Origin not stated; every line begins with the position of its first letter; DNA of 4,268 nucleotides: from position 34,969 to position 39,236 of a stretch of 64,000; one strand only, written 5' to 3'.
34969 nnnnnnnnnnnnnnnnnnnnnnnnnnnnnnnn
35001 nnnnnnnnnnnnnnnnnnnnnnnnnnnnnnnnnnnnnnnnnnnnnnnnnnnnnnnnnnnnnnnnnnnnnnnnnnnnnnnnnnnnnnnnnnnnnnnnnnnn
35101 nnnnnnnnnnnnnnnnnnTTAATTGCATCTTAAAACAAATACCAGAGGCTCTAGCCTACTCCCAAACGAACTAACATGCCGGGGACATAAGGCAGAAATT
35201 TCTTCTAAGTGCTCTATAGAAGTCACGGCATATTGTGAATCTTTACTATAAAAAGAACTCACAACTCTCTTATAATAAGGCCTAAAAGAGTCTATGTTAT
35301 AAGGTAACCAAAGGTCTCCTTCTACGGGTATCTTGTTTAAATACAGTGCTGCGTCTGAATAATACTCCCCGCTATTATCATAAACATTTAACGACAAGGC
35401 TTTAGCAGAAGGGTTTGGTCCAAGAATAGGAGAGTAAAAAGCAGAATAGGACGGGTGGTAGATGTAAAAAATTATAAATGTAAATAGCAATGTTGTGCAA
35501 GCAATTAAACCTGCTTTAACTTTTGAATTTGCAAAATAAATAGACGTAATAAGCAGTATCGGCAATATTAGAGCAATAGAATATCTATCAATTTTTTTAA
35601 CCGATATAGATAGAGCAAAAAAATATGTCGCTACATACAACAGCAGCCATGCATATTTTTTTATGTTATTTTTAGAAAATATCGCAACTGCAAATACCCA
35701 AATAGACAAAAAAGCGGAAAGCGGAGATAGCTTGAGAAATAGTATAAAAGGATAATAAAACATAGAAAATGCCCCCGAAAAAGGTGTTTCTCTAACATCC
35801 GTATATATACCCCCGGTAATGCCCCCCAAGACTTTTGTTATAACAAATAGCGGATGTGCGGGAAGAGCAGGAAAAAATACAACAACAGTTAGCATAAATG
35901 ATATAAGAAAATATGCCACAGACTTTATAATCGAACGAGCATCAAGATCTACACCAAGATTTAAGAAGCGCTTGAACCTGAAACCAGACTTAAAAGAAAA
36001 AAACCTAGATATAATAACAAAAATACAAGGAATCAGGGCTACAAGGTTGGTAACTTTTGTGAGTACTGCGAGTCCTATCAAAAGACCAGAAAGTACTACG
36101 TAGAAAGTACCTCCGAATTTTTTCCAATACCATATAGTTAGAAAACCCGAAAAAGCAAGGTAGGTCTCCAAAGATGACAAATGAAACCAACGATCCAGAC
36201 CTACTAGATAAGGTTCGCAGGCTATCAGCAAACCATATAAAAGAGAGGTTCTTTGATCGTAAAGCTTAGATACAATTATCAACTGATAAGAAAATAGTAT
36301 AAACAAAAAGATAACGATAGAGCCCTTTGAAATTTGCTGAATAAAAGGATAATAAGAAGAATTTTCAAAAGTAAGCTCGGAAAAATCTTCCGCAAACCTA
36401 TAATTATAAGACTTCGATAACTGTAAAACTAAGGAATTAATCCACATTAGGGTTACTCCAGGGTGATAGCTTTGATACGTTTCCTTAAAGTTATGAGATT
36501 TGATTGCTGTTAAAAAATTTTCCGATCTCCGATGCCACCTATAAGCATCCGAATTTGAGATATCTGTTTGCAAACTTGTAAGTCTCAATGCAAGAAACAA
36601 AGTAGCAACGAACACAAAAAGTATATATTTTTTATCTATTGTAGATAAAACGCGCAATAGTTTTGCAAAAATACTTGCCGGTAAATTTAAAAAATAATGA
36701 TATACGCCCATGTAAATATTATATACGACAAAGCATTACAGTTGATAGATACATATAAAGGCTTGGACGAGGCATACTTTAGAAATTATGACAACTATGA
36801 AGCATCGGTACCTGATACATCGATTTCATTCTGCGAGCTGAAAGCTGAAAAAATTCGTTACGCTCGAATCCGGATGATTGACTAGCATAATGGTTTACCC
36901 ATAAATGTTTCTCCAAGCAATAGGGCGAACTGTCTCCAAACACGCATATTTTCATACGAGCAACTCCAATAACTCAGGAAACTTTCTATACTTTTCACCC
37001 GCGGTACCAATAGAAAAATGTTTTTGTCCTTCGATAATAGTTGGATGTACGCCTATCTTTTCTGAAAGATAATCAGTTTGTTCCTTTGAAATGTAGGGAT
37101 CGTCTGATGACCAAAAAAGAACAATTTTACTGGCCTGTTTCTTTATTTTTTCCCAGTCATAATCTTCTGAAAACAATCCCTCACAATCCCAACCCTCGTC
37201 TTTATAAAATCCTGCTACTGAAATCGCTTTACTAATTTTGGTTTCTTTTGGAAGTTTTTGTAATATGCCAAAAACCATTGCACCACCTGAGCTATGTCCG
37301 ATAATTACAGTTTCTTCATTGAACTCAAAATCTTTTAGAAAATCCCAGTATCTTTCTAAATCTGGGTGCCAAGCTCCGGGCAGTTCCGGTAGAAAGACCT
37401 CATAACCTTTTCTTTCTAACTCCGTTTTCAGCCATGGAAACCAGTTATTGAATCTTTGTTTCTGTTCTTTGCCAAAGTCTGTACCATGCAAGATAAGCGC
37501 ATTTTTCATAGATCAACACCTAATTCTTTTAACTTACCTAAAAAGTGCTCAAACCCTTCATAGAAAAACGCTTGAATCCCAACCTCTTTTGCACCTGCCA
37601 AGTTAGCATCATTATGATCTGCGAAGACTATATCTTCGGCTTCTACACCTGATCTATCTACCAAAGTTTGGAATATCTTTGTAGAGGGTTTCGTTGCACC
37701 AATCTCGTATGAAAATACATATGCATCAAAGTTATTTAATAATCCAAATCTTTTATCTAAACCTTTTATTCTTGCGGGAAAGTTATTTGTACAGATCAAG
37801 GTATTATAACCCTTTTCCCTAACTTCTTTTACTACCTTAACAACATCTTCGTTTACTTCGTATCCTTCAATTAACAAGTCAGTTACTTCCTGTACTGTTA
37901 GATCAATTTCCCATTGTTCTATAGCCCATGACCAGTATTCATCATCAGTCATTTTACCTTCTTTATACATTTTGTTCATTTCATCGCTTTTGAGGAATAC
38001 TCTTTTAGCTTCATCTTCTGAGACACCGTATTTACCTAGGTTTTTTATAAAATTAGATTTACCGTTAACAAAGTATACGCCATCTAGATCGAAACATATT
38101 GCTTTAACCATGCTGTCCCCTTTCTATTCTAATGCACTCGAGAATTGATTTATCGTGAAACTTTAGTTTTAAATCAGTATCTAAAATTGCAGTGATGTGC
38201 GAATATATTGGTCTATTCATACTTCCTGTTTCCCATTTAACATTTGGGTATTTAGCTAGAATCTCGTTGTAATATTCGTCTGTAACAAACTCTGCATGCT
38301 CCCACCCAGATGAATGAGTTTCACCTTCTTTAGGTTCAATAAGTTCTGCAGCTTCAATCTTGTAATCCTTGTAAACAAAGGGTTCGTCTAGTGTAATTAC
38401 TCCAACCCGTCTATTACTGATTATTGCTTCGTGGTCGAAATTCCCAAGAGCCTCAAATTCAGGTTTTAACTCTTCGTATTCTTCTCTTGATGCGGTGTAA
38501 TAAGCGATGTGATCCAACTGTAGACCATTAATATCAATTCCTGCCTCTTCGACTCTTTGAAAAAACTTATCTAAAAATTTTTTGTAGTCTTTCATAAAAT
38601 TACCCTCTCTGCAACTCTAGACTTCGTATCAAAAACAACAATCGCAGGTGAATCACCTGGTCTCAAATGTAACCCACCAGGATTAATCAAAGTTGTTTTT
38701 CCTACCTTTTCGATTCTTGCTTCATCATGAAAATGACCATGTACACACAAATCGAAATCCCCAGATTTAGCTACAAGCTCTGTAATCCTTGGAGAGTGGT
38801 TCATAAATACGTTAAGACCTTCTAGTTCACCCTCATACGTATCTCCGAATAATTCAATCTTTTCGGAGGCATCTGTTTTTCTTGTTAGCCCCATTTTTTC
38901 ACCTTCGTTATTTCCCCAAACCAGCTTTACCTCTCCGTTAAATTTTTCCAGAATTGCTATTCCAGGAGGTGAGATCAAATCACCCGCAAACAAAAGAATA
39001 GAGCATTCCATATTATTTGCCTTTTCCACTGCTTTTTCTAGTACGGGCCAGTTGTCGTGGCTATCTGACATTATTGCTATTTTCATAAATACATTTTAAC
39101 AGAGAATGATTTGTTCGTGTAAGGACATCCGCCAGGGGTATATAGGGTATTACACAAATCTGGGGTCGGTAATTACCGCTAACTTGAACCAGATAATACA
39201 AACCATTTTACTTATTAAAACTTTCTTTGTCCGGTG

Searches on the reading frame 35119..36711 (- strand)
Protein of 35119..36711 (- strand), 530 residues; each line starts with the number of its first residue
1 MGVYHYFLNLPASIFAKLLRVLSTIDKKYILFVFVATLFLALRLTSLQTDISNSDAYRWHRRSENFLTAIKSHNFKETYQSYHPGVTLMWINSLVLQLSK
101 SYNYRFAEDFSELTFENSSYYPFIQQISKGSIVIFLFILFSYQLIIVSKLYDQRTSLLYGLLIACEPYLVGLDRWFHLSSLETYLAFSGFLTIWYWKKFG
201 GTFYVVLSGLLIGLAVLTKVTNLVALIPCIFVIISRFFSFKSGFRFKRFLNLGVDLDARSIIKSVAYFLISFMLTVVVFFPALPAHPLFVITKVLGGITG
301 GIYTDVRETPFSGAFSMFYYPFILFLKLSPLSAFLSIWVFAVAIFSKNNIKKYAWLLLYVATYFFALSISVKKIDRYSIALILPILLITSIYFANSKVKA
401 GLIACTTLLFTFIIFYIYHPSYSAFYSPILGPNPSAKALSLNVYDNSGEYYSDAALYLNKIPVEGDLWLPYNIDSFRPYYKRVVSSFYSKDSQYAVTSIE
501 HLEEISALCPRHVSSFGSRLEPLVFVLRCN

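Call 15: search_protein_families(library=pfam, proteins=[window:35119-36711:-], max_evalue=0.001)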
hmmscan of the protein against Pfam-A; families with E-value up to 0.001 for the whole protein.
window:35119-36711:- (530 aa): 0 families

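Call 22: find_related_loci(query=window:35119-36708:-, collection=genome_contigs, flank=10000)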
Query window:35119-36708:- (529 aa) in genome_contigs; peptide patterns used: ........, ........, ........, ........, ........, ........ (x = any residue, [..] = any of these).
147 stretches matched a pattern; 5 encode a relative of the query (tblastn E <= 1e-3); 5 distinct loci.
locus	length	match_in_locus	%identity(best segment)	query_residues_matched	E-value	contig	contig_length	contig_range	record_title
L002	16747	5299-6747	39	28-529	1e-112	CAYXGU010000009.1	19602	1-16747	MAG TPA_asm: uncultured Candidatus Saccharibacteria bacterium isolate SRP329715_co1_64 genome assembly, contig: NODE_406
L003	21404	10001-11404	41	42-528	4e-89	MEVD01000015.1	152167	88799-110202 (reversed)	MAG: candidate division WWE3 bacterium RIFCSPHIGHO2_02_FULL_38_14 rifcsphigho2_02_scaffold_396, whole genome shotgun seq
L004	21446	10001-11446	33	9-529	1e-75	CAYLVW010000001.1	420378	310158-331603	MAG TPA_asm: uncultured Candidatus Saccharibacteria bacterium isolate SRP286056_co1_134 genome assembly, contig: NODE_4_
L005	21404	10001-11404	40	41-528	3e-99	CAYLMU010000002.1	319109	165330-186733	MAG TPA_asm: uncultured Candidatus Saccharibacteria bacterium isolate SRP193661_co1_136 genome assembly, contig: NODE_12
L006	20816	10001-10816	26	32-286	3e-7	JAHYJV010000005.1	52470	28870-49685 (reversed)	MAG: Patescibacteria group bacterium isolate KA31 NODE_388_length_52470_cov_203.373765, whole genome shotgun sequence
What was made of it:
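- Tried and rejected: I fetched 5 genome loci through the neighbouring glycosyltransferase (call 22).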

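Call 38: search_protein_families(library=ncbifam, proteins=[window:35119-36711:-], max_evalue=10)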
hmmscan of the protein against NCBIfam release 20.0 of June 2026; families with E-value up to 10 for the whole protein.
window:35119-36711:- (530 aa): 0 families

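Call 42: find_homologous_proteins(query=window:35119-36708:-, max_evalue=1e-20)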
Query window:35119-36708:- (529 aa): 110 proteins with E <= 1e-20 among 8000 candidates.
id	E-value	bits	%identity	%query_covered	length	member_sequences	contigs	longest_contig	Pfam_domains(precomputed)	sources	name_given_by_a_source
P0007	0.0e+0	1090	100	94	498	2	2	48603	-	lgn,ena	-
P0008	1.3e-111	392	44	95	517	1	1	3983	PF13231.13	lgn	-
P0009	4.7e-105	371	43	95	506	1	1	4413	-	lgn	-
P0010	1.1e-104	369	42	92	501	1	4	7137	-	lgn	-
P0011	5.2e-104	367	39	95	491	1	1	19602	-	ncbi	-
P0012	4.1e-101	358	42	91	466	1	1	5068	-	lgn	-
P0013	4.2e-99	351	41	95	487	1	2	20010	-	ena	-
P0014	3.0e-98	348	38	93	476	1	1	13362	-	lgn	-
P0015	2.8e-97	345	40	95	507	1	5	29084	-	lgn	-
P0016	8.9e-96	340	39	92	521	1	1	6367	-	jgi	jgi:hypothetical protein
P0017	5.7e-94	334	39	95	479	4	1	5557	-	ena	-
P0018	1.3e-93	333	40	92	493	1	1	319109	-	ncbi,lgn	-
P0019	1.8e-93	332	39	96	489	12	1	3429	-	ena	-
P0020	2.2e-92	329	38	95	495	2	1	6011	-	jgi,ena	-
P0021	1.1e-91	327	39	93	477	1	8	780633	PF13231.13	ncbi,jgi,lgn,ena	jgi:hypothetical protein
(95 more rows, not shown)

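Call 44: find_encoding_contigs(protein=P0008, flank=10000, max_places=3)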
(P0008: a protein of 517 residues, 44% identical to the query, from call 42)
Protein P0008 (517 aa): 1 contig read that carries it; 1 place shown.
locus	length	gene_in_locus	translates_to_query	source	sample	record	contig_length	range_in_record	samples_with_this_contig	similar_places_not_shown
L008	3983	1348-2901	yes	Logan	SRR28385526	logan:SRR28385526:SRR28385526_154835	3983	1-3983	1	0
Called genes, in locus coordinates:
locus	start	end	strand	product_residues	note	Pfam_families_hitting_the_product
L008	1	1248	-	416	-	?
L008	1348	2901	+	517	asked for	PF13231:PMT_2 (weak)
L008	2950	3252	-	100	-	PF02609:Exonuc_VII_S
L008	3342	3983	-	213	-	?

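Call 45: find_encoding_contigs(protein=P0010, flank=10000, max_places=3)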
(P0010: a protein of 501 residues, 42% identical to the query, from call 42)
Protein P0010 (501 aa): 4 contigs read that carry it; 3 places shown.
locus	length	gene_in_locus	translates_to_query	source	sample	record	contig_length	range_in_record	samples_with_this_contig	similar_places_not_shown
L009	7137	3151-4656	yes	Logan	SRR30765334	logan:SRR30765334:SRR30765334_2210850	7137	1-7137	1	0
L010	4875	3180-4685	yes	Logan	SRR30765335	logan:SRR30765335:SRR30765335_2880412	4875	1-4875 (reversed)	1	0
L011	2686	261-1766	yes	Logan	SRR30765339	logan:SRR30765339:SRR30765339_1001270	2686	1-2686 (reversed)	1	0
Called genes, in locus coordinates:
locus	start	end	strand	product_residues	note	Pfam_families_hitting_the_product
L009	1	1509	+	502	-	?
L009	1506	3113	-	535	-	-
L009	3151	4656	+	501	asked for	-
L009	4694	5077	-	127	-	PF02609:Exonuc_VII_S (weak)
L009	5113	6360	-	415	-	PF13742:tRNA_anti_2, PF01336:tRNA_anti-codon, PF02601:Exonuc_VII_L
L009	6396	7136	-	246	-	?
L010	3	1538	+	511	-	?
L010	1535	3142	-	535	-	-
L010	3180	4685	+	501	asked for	-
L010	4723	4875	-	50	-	?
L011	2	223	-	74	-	?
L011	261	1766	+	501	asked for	-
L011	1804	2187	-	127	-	PF02609:Exonuc_VII_S (weak)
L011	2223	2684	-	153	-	?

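Call 46: find_encoding_contigs(protein=P0013, flank=10000, max_places=3)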
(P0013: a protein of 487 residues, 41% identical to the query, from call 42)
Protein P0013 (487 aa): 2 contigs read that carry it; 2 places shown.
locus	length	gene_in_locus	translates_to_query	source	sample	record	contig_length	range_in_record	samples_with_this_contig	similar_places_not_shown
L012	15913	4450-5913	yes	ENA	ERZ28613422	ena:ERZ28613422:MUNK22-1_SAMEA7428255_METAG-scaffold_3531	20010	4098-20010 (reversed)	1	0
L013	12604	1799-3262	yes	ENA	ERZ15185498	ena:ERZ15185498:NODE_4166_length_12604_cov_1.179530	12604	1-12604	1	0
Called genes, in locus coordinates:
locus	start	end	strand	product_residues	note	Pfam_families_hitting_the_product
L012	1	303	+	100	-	?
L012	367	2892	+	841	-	PF07517:SecA_DEAD, PF01043:SecA_PP_bind, PF21090:P-loop_SecA, PF07516:SecA_SW, PF02810:SEC-C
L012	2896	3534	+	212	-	PF00702:Hydrolase, PF12710:HAD, PF13419:HAD_2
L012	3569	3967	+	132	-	-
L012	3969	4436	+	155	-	-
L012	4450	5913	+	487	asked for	-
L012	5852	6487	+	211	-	PF10502:Peptidase_S26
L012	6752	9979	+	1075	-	PF04563:RNA_pol_Rpb2_1 (weak), PF04561:RNA_pol_Rpb2_2, PF04565:RNA_pol_Rpb2_3, PF10385:RNA_pol_Rpb2_45, PF00562:RNA_pol_Rpb2_6, PF04560:RNA_pol_Rpb2_7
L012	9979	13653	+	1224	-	PF04997:RNA_pol_Rpb1_1, PF00623:RNA_pol_Rpb1_2, PF04983:RNA_pol_Rpb1_3, PF04998:RNA_pol_Rpb1_5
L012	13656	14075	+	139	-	PF00164:Ribosom_S12_S23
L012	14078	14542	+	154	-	PF00177:Ribosomal_S7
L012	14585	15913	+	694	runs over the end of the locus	PF00009:GTP_EFTU, PF03144:GTP_EFTU_D2, PF22042:EF-G_D2, PF14492:EFG_III, PF16658:RF3_C (faint), PF03764:EFG_IV, PF00679:EFG_C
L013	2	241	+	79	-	?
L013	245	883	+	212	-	PF00702:Hydrolase, PF12710:HAD, PF13419:HAD_2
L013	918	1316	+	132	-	-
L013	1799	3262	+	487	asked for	-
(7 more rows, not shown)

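Call 75: search_protein_families(library=pfam, proteins=[window:35119-36708:-], max_evalue=10)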
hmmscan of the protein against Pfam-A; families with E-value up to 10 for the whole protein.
window:35119-36708:- (529 aa): 1 family
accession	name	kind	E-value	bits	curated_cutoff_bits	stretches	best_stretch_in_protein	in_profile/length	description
PF13231.12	PMT_2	-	0.021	15.5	26.1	1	144-234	41-132/160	Dolichyl-phosphate-mannose-protein mannosyltransferase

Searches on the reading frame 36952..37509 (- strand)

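Call 15: search_protein_families(library=pfam, proteins=[window:36952-37509:-], max_evalue=0.001)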
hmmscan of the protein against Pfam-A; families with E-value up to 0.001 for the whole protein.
window:36952-37509:- (185 aa): 5 families
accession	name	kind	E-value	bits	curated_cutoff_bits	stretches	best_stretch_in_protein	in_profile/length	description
PF06821.19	Ser_hydrolase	-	2e-09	38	22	1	21-182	13-168/172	Serine hydrolase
PF00561.26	Abhydrolase_1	-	3.6e-06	27.3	25.8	1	20-133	13-123/245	alpha/beta hydrolase fold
PF10230.15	LIDHydrolase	-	7.3e-05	23.1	27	0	118-155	210-248/262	Lipid-droplet associated hydrolase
PF12697.13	Abhydrolase_6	-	0.00047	21.3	26.3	0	5-80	2-81/217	Alpha/beta hydrolase family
PF12146.15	Hydrolase_4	-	0.00055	19.7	27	0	49-103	60-112/239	Serine aminopeptidase, S33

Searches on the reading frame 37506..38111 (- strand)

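Call 15: search_protein_families(library=pfam, proteins=[window:37506-38111:-], max_evalue=0.001)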
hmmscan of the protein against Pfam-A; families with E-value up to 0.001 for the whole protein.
window:37506-38111:- (201 aa): 2 families
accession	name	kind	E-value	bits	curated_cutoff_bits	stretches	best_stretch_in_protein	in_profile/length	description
PF00702.32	Hydrolase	-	5.7e-17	63.2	26.4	1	2-178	1-191/191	haloacid dehalogenase-like hydrolase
PF13419.12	HAD_2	-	4.6e-11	43.6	23.8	1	6-182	2-176/178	Haloacid dehalogenase-like hydrolase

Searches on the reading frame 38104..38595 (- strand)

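Call 15: search_protein_families(library=pfam, proteins=[window:38104-38595:-], max_evalue=0.001)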
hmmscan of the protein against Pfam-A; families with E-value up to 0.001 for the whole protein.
window:38104-38595:- (163 aa): 1 family
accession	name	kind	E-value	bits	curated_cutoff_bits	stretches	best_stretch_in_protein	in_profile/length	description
PF06185.18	YecM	-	1.4e-22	80.7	25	1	1-127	6-132/180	YecM protein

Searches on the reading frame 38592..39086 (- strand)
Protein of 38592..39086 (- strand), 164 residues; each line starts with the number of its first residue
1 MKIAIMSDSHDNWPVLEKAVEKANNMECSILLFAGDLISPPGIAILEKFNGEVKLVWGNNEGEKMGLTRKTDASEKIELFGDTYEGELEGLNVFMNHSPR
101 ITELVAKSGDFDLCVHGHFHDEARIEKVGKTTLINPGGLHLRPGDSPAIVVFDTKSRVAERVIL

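Call 15: search_protein_families(library=pfam, proteins=[window:38592-39086:-], max_evalue=0.001)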
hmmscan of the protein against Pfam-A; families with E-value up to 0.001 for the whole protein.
window:38592-39086:- (164 aa): 3 families
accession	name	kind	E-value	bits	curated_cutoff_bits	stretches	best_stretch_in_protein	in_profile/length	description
PF12850.12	Metallophos_2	-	9.1e-24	84.7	27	1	1-156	1-153/154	Calcineurin-like phosphoesterase superfamily domain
PF00149.33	Metallophos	-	1.4e-08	35.8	21.5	1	1-72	1-81/191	Calcineurin-like phosphoesterase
PF14582.11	Metallophos_3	-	4.4e-05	23.4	28.2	0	74-140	174-240/259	Metallophosphoesterase, calcineurin superfamily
